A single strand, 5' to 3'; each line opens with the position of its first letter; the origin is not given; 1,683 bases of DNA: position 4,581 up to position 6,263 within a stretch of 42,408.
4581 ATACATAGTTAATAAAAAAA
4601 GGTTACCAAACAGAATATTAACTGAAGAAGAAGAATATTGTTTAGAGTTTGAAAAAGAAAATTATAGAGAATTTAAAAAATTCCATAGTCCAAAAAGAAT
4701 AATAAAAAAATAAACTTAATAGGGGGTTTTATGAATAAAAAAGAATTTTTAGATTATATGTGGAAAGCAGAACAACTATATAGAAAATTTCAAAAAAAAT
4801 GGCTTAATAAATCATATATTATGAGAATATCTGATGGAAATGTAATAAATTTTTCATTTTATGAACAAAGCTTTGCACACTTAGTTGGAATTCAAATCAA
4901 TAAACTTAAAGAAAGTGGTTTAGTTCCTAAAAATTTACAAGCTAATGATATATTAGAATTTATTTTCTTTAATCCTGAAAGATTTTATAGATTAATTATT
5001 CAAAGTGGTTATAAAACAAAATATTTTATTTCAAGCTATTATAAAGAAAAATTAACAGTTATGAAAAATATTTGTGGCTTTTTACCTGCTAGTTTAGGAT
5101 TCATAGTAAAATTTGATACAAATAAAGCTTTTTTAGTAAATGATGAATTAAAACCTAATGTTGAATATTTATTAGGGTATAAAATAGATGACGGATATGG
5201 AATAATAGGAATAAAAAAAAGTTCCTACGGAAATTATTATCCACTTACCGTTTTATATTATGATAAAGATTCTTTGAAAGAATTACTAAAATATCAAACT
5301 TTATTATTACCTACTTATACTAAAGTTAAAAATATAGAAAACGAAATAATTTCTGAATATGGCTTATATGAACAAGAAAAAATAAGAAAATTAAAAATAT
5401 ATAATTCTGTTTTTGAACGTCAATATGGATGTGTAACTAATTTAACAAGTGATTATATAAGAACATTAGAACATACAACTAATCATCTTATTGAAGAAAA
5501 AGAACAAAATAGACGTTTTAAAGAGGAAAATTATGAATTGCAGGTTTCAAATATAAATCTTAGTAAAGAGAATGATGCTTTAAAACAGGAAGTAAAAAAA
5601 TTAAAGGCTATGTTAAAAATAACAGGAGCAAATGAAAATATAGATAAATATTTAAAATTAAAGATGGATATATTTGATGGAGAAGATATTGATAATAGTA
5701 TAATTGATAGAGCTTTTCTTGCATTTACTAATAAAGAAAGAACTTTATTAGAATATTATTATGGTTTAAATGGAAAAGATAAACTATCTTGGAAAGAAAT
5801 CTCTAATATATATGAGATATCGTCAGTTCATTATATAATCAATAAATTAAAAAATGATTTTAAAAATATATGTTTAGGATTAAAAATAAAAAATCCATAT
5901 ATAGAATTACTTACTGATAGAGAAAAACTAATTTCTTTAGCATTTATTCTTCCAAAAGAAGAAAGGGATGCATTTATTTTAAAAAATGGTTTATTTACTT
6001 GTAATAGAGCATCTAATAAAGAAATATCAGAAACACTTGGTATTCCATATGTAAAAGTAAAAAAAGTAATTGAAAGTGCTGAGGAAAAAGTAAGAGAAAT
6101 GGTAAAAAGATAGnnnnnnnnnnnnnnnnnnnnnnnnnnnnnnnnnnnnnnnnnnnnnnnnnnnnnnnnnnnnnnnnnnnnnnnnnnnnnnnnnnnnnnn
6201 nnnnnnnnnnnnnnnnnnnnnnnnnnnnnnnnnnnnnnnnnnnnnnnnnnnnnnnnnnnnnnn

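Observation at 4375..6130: Self-contained two-gene cassette of unknown function between efp and an IS110 element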

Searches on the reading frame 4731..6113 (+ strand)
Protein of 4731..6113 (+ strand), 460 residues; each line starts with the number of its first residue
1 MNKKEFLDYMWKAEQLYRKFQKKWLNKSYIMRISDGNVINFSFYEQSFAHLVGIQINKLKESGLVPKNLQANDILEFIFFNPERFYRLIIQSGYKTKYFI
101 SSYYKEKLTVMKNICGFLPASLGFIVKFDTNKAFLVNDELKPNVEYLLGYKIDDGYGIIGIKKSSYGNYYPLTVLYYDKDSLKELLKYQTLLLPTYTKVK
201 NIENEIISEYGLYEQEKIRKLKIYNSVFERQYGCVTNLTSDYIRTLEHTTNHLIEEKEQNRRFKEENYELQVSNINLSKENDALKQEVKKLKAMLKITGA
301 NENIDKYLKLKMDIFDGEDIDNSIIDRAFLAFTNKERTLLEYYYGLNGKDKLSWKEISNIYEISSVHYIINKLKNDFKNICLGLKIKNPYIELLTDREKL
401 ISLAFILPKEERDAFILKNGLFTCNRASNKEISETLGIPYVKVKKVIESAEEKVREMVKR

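Call 3: search_protein_families(library=pfam, proteins=[window:4731-6113:+], max_evalue=1)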
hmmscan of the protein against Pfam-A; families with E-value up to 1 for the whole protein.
window:4731-6113:+ (460 aa): 9 families
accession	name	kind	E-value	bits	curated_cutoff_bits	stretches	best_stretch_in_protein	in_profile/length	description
PF04545.22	Sigma70_r4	-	0.001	19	24.1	0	334-365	7-34/50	Sigma-70, region 4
PF02183.23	HALZ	-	0.0049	17.5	28.1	1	272-295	19-42/43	Homeobox associated leucine zipper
PF15035.11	Rootletin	-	0.0091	16.5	36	1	199-293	32-118/188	Ciliary rootlet component, centrosome cohesion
PF07989.16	Cnn_1N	-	0.018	15.7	28.5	1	248-293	28-71/74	Centrosomin N-terminal motif 1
PF06005.17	ZapB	-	0.025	15.5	31.5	1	259-293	19-53/71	Cell division protein ZapB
PF22357.2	AF1548-like_C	-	0.031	14.8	23.9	1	170-221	1-48/56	AF1548-like, C-terminal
PF04967.18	HTH_10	-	0.059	13.6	23.1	1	426-454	23-51/53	HTH DNA binding domain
PF04977.20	DivIC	-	0.062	13.6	28.9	1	259-292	18-51/80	Septum formation initiator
PF08281.18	Sigma70_r4_2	-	0.1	12.7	25.7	0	407-445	11-45/54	Sigma-70, region 4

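Call 4: search_protein_families(library=padloc, proteins=[window:4731-6113:+], max_evalue=1)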
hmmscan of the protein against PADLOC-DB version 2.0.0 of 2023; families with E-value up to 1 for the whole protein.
window:4731-6113:+ (460 aa): 0 families

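Call 5: search_protein_families(library=phrogs, proteins=[window:4731-6113:+], max_evalue=1)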
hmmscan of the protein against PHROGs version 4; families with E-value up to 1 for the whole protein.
window:4731-6113:+ (460 aa): 9 families
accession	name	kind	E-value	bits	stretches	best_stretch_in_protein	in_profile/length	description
phrog_1190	-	transcription regulation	0.00013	22.7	1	396-459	101-160/167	RNA polymerase sigma factor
phrog_21066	-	unknown function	0.023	15.6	1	236-309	101-175/228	-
phrog_7022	-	unknown function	0.068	14.3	0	289-324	4-39/87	-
phrog_38302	-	unknown function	0.11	14.1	1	260-293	6-39/106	-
phrog_33711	-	unknown function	0.16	13.2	1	202-253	29-80/95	-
phrog_2553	-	unknown function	0.17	12.9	1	237-271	18-52/59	-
phrog_3671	-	unknown function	0.26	12.5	1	257-293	42-78/87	-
phrog_1536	-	unknown function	0.71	11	1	241-306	70-137/147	-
phrog_30587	-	unknown function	0.99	10.5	1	234-290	54-105/128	-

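Call 6: search_protein_families(library=ncbifam, proteins=[window:4731-6113:+], max_evalue=1)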
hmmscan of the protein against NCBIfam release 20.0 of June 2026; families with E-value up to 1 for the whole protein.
window:4731-6113:+ (460 aa): 12 families
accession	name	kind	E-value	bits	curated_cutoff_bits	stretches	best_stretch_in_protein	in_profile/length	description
TIGR02937.1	sigma70-ECF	superfamily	3.7e-05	23.4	42.9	2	406-457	117-164/165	sigma-70 family RNA polymerase sigma factor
NF005385.0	PRK06930.1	subfamily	0.00012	21.8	136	1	396-458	104-162/170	positive control sigma-like factor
NF006158.0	PRK08301.1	equivalog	0.00067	19.2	339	1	318-369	172-222/241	RNA polymerase sporulation sigma factor SigE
TIGR02846.1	spore_sigmaK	equivalog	0.00071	19.2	298.65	1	320-366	163-209/227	RNA polymerase sporulation sigma factor SigK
TIGR02997.1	Sig70-cyanoRpoD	subfamily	0.00074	18.9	384.5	1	323-364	241-282/298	RNA polymerase sigma factor, RpoD/SigA family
NF004471.0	PRK05803.1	subfamily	0.0017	17.7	252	1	321-366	166-211/235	RNA polymerase sporulation sigma factor SigK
NF010520.0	PRK13922.13-5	equivalog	0.021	14.1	343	1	259-299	63-103/263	rod shape-determining protein MreC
TIGR02980.1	SigBFG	subfamily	0.023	14.4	234.35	1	356-458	128-226/227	SigB/SigF/SigG family RNA polymerase sigma factor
NF008182.0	PRK10931.1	equivalog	0.036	13.2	379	1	405-453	81-129/246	3'(2'),5'-bisphosphate nucleotidase CysQ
NF005514.0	PRK07122.1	subfamily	0.056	12.6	372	1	359-457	168-262/264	RNA polymerase sigma factor SigF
TIGR04211.1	SH3_and_anchor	equivalog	0.063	12.9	65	1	244-293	104-153/198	TIGR04211 family SH3 domain-containing protein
TIGR02209.1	ftsL_broad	equivalog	0.092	12.7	42.45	1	257-293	23-59/85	cell division protein FtsL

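Call 7: find_homologous_proteins(query=window:4731-6113:+)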
Query window:4731-6113:+ (460 aa): 3 proteins with E <= 0.001 among 8000 candidates.
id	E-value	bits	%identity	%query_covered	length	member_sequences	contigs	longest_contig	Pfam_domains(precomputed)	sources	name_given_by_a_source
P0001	1.1e-273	926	91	100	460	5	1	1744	-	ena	-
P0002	3.4e-155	535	55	100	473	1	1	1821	PF18813.7,PF04545.23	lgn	-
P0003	1.4e-152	527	57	100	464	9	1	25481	-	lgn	-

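Call 9: search_protein_families(library=pfam, proteins=[P0001, P0002, P0003], max_evalue=10)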
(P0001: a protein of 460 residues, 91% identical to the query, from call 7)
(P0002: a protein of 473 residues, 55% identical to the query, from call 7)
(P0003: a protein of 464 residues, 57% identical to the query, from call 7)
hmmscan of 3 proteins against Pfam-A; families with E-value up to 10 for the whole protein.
P0001 (460 aa): 14 families
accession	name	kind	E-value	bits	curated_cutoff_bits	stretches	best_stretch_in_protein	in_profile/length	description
PF04545.22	Sigma70_r4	-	3e-05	23.9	24.1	2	331-364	4-33/50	Sigma-70, region 4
PF07989.16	Cnn_1N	-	0.0042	17.7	28.5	1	243-292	23-70/74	Centrosomin N-terminal motif 1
PF15035.11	Rootletin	-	0.0084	16.6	36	1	199-292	32-117/188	Ciliary rootlet component, centrosome cohesion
PF13412.12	HTH_24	-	0.028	14.4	21.9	1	425-452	16-43/48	Winged helix-turn-helix DNA-binding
PF01978.25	TrmB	-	0.031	14.5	25.6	1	410-449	9-45/68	Sugar-specific transcriptional regulator TrmB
PF22357.2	AF1548-like_C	-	0.034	14.7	23.9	1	170-221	1-48/56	AF1548-like, C-terminal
PF07716.20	bZIP_2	-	0.04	14.4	22.3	1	264-293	24-53/54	Basic region leucine zipper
PF04977.20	DivIC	-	0.055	13.7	28.9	1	259-292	18-51/80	Septum formation initiator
PF08281.18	Sigma70_r4_2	-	0.062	13.4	25.7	1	406-445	10-45/54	Sigma-70, region 4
PF02183.23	HALZ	-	0.12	13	28.1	1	272-295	19-42/43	Homeobox associated leucine zipper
PF06005.17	ZapB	-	0.47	11.4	31.5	1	251-291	25-65/71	Cell division protein ZapB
PF21924.1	XRCC4_CC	-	0.69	10.5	27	0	268-295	19-46/78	XRCC4 coiled-coil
PF25464.1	DUF7900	-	3.2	8.9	27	1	246-303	36-93/97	Domain of unknown function (DUF7900)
PF25787.1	HTH_SB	-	4.4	7.6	43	0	428-448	24-44/53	Sleeping Beauty transposase HTH domain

P0002 (473 aa): 7 families
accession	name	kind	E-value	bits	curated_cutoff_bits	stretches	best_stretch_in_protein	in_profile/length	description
PF04545.22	Sigma70_r4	-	9.8e-06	25.4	24.1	2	341-377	1-33/50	Sigma-70, region 4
PF08281.18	Sigma70_r4_2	-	9.1e-05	22.5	25.7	1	419-458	10-45/54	Sigma-70, region 4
PF06156.18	YabA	-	0.0037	18.3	30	1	246-314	7-75/103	Initiation control protein YabA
PF04967.18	HTH_10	-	0.0047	17.2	23.1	1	439-469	23-53/53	HTH DNA binding domain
PF11201.13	DUF2982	-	0.02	14.9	25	1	356-439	10-84/151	Protein of unknown function (DUF2982)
PF01978.25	TrmB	-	0.021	15.1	25.6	1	439-465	22-48/68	Sugar-specific transcriptional regulator TrmB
PF04539.22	Sigma70_r3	-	3.5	8.3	25.3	1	440-465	21-46/78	Sigma-70 region 3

P0003 (464 aa): 20 families
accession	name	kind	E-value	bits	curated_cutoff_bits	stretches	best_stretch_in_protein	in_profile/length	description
PF07200.18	Mod_r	-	0.0022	18.5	30.1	1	243-314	14-85/146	Modifier of rudimentary (Mod(r)) protein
PF06156.18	YabA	-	0.0023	18.9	30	1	257-310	10-70/103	Initiation control protein YabA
PF07989.16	Cnn_1N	-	0.0036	17.9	28.5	2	277-302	44-69/74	Centrosomin N-terminal motif 1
PF04545.22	Sigma70_r4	-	0.012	15.6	24.1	1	431-458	22-49/50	Sigma-70, region 4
PF10473.14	CENP-F_leu_zip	-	0.018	15.6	34.5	1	254-300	16-62/140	Leucine-rich repeats of kinetochore protein Cenp-F/LEK1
PF06005.17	ZapB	-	0.023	15.6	31.5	1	262-298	18-54/71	Cell division protein ZapB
PF01978.25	TrmB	-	0.043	14.1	25.6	1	429-454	22-47/68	Sugar-specific transcriptional regulator TrmB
PF24245.1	INO80F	-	0.049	14.2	25.1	1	281-301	15-35/47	INO80 complex subunit F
PF15390.12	WDCP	-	0.057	12.2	25.3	1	180-308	466-599/694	WD repeat and coiled-coil-containing protein family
PF04967.18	HTH_10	-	0.063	13.5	23.1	1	429-457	23-51/53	HTH DNA binding domain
PF08281.18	Sigma70_r4_2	-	0.067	13.3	25.7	1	432-448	29-45/54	Sigma-70, region 4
PF07926.17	TPR_MLP1_2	-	0.07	13.6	36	1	210-315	9-110/129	TPR/MLP1/MLP2-like protein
PF24922.1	ACBP4_C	-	0.22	12.2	31.2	1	253-300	8-55/105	Acyl-CoA-binding domain-containing protein 4-6, C-terminal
PF02183.23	HALZ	-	0.39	11.3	28.1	1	274-298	17-41/43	Homeobox associated leucine zipper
PF07888.16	CALCOCO1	-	0.49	9.7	36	1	206-301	73-168/496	Calcium binding and coiled-coil domain (CALCOCO1) like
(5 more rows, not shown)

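Call 10: find_encoding_contigs(protein=P0003, flank=10000)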
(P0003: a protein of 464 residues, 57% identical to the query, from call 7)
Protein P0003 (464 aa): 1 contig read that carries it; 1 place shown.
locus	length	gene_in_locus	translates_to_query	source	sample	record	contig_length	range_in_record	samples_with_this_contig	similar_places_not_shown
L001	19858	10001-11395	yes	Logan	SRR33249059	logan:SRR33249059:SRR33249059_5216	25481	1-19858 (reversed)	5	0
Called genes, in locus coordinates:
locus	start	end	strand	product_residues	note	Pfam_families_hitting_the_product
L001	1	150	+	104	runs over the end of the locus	PF00367:PTS_EIIB (weak)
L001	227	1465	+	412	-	PF00512:HisKA, PF02518:HATPase_c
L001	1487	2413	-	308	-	PF01841:Transglut_core (faint)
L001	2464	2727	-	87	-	PF01649:Ribosomal_S20p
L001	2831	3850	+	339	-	PF03418:Peptidase_A25, PF06866:DUF1256 (weak)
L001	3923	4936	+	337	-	PF07454:SpoIIP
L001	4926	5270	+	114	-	-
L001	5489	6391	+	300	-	PF01261:AP_endonuc_2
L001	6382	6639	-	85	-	-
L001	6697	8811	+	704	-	PF03717:PBP_dimer, PF00905:Transpeptidase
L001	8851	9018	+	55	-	PF00471:Ribosomal_L33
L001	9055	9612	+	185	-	PF08207:EFP_N, PF01132:EFP, PF09285:Elong-fact-P_C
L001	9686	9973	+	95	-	-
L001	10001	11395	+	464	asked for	-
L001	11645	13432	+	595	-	PF19127:Choline_bind_3 (faint)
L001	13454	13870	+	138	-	-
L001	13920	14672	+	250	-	PF00106:adh_short, PF02719:Polysacc_synt_2 (weak), PF08659:KR, PF23441:SDR, PF13561:adh_short_C2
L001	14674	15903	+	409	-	PF06838:Met_gamma_lyase, PF01053:Cys_Met_Meta_PP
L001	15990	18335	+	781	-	PF13641:Glyco_tranf_2_3, PF00535:Glycos_transf_2, PF10111:Glyco_tranf_2_2, PF13632:Glyco_trans_2_3 (faint), PF00534:Glycos_transf_1, PF13692:Glyco_trans_1_4, PF20706:GT4-conflict (faint)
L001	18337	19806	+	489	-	-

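Call 11: find_encoding_contigs(protein=P0002, flank=10000)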
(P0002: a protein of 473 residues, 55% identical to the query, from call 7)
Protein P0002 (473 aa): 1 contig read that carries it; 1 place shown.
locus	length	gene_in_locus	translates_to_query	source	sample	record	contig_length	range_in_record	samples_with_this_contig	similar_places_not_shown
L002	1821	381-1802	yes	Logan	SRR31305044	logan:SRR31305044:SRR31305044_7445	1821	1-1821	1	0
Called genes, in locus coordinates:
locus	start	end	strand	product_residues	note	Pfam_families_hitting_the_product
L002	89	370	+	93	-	-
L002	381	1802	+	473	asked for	PF18813:PBECR4 (weak), PF04545:Sigma70_r4 (faint)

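Call 18: find_related_loci(query=A1, collection=genome_contigs, flank=10000)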
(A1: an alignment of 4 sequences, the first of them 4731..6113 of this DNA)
Query A1 (460 aa) in genome_contigs; peptide patterns used: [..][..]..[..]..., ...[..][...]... (x = any residue, [..] = any of these).
599 stretches matched a pattern, but none encodes a relative of the query by tblastn (E <= 1e-3).

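Call 23: predict_structure(alignment_id=A1)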
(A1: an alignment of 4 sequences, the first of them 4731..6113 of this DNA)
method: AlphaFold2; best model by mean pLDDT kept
length: 460 residues; sequences in the alignment: 4
mean_pLDDT: 56.6   pTM: 0.44
mean pLDDT of the five models: 56.6, 53.0, 50.7, 46.0, 38.3
residues with pLDDT >= 90: 0; 70-90: 142; 50-70: 121; < 50: 197
segments of 3 or more residues with pLDDT < 50: 201-215, 239-241, 291-352, 354-374, 378-447, 449-460
pLDDT, mean of each block of 10 residues (from residue 1): 83 79 67 72 73 77 75 79 82 68 58 55 73 61 76 77 77 77 80 61 39 50 66 58 51 54 53 54 61 36 30 28 31 37 41 43 38 48 43 43 46 44 34 38 46 40
secondary structure, 60 per line:
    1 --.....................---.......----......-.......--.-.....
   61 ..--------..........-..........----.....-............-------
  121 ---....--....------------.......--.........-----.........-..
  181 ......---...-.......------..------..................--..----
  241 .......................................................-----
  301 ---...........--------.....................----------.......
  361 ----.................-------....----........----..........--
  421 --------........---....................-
elements in order: H3-23 E27-33 E38-43 H45-51 H56-62 H71-80 H82-91 H96-99 H102-113 E124-127 H130-133 E146-152 E155-163 E169-177 H179-186 E190-192 E194-200 H215-232 H241-295 H304-314 H323-343 H354-360 H365-381 H389-392 H397-404 H409-418 H429-436 H440-459

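Call 28: search_protein_families(library=pfam, alignment_id=A4, max_evalue=0.01)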
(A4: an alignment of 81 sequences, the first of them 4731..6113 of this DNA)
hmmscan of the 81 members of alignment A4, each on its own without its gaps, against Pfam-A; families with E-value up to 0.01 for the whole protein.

A. member 1, window:4731-6113:+ (460 aa): 3 families
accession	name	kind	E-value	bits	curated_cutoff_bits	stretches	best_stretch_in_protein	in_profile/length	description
PF04545.22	Sigma70_r4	-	0.001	19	24.1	0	334-365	7-34/50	Sigma-70, region 4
PF02183.23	HALZ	-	0.0049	17.5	28.1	0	272-295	19-42/43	Homeobox associated leucine zipper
PF15035.11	Rootletin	-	0.0091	16.5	36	0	199-293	32-118/188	Ciliary rootlet component, centrosome cohesion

B. families by the number of members that match (of 81 scanned): 52 families (the first 25 are shown)
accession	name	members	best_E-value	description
PF06005.17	ZapB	5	0.0001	Cell division protein ZapB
PF18813.6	PBECR4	3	2.5e-08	phage-Barnase-EndoU-ColicinE5/D-RelE like nuclease4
PF04545.22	Sigma70_r4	3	9.8e-06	Sigma-70, region 4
PF11932.13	DUF3450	3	0.00073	Protein of unknown function (DUF3450)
PF04136.21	COG3_N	3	0.0011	Conserved oligomeric Golgi complex subunit 3, N-terminal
PF06156.18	YabA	3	0.0017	Initiation control protein YabA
PF13870.11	CCDC113_CCDC96_CC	3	0.002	CCDC113/CCDC96, coiled-coil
PF25450.1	Rab11-FIP3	3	0.0043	Rab11-FIP3-like domain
PF04849.18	HAP1_N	2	0.00038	HAP1 N-terminal conserved region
PF05837.17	CENP-H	2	0.001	Centromere protein H (CENP-H)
PF17675.6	APG6_N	2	0.0019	Apg6 coiled-coil region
PF14662.11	KASH_CCD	2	0.0022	Coiled-coil region of CCDC155 or KASH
PF07989.16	Cnn_1N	2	0.0036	Centrosomin N-terminal motif 1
PF00170.26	bZIP_1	2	0.0055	bZIP transcription factor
PF15035.11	Rootletin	2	0.0084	Ciliary rootlet component, centrosome cohesion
PF08281.18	Sigma70_r4_2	1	9.1e-05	Sigma-70, region 4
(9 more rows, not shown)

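Call 29: fold_search(model_id=the predicted structure, library=pdb)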
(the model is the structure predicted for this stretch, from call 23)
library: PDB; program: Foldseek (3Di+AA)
matches with E <= 10: 446; with E <= 0.001: 0
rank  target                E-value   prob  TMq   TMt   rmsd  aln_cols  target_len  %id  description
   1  7q83_A                3.2e-01  0.16  0.10  0.20  11.6       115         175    7  Crystal structure of S. cerevisiae Sso2 in complex with the pleckstrin homology domain of Sec3 (released 2022-08-31)
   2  7kd9_C                3.2e-01  0.08  0.07  0.11  14.2       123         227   11  Crystal Structure of Gallic Acid Decarboxylase from Arxula adeninivorans (released 2021-02-17)
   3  5m4y_F                3.8e-01  0.13  0.11  0.22  12.1       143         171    8  Crystal structure of the Sec3/Sso2 complex at 2.20 angstrom resolution (released 2017-02-08)
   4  5lg4_B                4.5e-01  0.15  0.10  0.20  12.2       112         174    7  Crystal structure of the Sec3/Sso2 complex at 2.9 angstrom resolution (released 2017-02-08)
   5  5m4y_B                4.5e-01  0.13  0.11  0.21  13.6       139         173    8  Crystal structure of the Sec3/Sso2 complex at 2.20 angstrom resolution (released 2017-02-08)
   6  3a58_A                4.8e-01  0.14  0.10  0.20  10.3       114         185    8  Crystal structure of Sec3p - Rho1p complex from Saccharomyces cerevisiae (released 2010-01-12)
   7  3a58_C                5.0e-01  0.12  0.10  0.19  11.8       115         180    7  Crystal structure of Sec3p - Rho1p complex from Saccharomyces cerevisiae (released 2010-01-12)
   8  5lg4_C                5.6e-01  0.13  0.10  0.21  11.3       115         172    7  Crystal structure of the Sec3/Sso2 complex at 2.9 angstrom resolution (released 2017-02-08)
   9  7kd9_B                5.6e-01  0.06  0.05  0.10  15.0       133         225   11  Crystal Structure of Gallic Acid Decarboxylase from Arxula adeninivorans (released 2021-02-17)
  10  7kd9_A                6.2e-01  0.06  0.07  0.11  14.9       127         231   12  Crystal Structure of Gallic Acid Decarboxylase from Arxula adeninivorans (released 2021-02-17)
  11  6j4q_A                6.2e-01  0.06  0.07  0.11  11.1       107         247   16  Structural basis of tubulin detyrosination by vasohibins-SVBP enzyme complex and functional implications (released 2019-05-01)
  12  7kd9_I                7.4e-01  0.06  0.07  0.11  14.6       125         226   11  Crystal Structure of Gallic Acid Decarboxylase from Arxula adeninivorans (released 2021-02-17)
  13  8d0b_F                7.4e-01  0.03  0.09  0.05  39.9       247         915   12  Human CST-DNA polymerase alpha/primase preinitiation complex bound to 4xTEL-foldback template (released 2022-06-22)
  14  7kd9_H                7.8e-01  0.05  0.07  0.11  16.1       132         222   13  Crystal Structure of Gallic Acid Decarboxylase from Arxula adeninivorans (released 2021-02-17)
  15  5cer_G                8.2e-01  0.08  0.07  0.07  12.9       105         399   13  Bd0816 Predatory Endopeptidase from Bdellovibrio bacteriovorus in complex with immunity protein Bd3460 (released 2015-12-09)
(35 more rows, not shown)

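Call 57: find_encoding_contigs(protein=P0001, flank=5000)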
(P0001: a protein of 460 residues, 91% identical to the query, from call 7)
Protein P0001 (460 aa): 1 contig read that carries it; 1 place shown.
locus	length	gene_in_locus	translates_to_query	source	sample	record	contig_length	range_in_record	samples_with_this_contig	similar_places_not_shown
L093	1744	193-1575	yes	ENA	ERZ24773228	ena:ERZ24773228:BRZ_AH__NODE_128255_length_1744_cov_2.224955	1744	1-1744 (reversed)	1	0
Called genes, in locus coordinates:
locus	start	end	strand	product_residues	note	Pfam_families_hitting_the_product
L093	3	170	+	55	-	?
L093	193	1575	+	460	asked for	-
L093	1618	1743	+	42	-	?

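Call 64: find_related_loci(query=A1, collection=viral_contigs, flank=6000)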
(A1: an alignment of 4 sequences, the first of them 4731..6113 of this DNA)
Query A1 (460 aa) in viral_contigs; peptide patterns used: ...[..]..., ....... (x = any residue, [..] = any of these).
227 stretches matched a pattern, but none encodes a relative of the query by tblastn (E <= 1e-3).
